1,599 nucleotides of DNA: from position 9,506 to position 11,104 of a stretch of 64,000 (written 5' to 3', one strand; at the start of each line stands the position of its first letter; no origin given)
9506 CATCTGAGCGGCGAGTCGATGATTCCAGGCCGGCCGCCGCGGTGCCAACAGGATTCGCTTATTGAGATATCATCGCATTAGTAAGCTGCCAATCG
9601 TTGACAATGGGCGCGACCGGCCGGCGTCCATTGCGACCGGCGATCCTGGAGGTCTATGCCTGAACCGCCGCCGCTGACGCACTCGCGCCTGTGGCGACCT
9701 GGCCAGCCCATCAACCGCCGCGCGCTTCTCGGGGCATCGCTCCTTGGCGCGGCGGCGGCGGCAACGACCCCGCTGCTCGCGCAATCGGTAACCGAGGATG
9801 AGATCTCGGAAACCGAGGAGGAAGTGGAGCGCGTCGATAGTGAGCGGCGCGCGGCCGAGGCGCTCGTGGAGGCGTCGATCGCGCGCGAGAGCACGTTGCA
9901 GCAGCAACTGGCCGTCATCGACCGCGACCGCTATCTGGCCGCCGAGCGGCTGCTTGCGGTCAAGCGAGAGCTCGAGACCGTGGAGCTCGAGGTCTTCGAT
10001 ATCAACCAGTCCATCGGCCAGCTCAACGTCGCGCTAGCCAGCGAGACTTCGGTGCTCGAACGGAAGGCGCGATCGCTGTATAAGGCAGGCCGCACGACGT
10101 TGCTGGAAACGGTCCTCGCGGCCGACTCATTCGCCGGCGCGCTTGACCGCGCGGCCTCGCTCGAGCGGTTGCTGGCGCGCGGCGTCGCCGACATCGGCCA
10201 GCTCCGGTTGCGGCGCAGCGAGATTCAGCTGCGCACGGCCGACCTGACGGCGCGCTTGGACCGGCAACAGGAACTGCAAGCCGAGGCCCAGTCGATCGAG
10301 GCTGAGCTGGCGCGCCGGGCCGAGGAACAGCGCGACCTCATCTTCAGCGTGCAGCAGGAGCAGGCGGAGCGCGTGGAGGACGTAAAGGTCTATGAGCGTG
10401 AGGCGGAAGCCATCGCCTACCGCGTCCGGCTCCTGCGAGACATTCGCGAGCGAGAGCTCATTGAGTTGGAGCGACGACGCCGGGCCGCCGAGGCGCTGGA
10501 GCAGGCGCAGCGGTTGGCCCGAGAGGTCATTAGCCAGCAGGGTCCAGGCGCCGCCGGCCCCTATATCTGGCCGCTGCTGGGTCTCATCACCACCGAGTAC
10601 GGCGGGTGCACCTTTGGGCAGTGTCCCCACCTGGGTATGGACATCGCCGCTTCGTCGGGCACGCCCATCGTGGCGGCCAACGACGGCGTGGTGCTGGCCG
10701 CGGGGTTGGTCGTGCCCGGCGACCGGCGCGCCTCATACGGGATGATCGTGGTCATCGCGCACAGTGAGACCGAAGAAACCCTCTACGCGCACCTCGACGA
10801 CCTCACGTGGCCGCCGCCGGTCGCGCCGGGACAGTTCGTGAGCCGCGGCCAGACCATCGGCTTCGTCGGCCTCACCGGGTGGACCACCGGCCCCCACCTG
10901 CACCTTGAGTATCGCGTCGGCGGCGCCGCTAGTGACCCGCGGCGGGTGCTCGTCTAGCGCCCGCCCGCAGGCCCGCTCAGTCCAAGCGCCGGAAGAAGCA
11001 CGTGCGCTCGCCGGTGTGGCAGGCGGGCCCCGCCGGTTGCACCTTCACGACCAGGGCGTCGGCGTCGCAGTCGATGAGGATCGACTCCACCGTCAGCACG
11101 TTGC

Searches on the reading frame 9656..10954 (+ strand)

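Call 69: search_protein_families(library=pfam, proteins=[window:9656-10954:+], max_evalue=0.001)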
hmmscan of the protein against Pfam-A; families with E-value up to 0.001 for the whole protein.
window:9656-10954:+ (433 aa): 2 families
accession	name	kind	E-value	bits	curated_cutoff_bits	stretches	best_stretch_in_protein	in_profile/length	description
PF01551.29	Peptidase_M23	-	2.1e-26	92.4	28.7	1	324-428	2-96/96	Peptidase family M23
PF24568.1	CC_PcsB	-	9.6e-05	22.6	27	1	121-173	2-55/75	Peptidoglycan hydrolase PcsB, coiled-coil domain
